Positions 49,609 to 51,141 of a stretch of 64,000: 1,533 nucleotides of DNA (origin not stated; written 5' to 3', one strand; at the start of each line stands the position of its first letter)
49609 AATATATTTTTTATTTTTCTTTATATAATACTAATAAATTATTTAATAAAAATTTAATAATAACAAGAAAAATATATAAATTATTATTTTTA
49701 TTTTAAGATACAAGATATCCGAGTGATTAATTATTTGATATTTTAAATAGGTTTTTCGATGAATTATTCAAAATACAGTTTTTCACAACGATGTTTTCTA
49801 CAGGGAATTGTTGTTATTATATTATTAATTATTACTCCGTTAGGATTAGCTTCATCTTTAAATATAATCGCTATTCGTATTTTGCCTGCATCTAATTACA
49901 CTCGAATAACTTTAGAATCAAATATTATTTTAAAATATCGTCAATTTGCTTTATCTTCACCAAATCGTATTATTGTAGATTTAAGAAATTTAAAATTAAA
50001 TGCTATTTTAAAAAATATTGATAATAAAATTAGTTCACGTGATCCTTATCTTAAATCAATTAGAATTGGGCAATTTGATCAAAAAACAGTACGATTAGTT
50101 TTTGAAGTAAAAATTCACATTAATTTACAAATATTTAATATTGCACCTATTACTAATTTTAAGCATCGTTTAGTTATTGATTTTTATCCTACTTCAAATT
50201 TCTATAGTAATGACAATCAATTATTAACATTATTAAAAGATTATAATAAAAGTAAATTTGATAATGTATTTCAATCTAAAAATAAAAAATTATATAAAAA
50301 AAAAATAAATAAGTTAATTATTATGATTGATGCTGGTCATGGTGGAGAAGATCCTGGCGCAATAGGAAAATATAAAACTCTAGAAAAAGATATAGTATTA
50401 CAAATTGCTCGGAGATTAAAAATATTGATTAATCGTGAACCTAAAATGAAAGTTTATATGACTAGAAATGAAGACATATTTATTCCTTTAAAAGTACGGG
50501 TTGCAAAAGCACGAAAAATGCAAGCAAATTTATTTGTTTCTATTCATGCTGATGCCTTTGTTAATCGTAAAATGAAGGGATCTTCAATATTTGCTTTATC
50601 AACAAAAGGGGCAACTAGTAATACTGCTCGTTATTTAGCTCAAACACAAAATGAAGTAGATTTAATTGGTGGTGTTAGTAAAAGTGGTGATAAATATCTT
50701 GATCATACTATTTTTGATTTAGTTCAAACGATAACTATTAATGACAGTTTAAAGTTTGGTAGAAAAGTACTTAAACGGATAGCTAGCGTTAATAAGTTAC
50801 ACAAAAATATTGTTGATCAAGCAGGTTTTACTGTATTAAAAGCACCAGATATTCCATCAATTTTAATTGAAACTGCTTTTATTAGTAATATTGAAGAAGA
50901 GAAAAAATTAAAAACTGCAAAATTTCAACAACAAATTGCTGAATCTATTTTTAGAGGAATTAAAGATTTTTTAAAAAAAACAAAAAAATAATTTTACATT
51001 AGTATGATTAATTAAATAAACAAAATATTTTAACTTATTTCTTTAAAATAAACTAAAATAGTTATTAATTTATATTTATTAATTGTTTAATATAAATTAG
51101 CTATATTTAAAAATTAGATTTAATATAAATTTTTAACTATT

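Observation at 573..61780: A population of sequence-unrelated perfect palindromes with 21-25 bp arms, confined to dead DNA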

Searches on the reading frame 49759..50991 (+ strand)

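Call 8: search_protein_families(library=pfam, proteins=[window:49759-50991:+])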
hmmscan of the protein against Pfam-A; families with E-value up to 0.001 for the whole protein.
window:49759-50991:+ (410 aa): 2 families
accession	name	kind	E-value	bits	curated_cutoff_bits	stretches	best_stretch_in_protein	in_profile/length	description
PF01520.23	Amidase_3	-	1.3e-48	165.8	27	1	188-402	1-173/174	N-acetylmuramoyl-L-alanine amidase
PF11741.13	AMIN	-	6.4e-17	61.9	20.5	1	39-142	2-101/101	AMIN domain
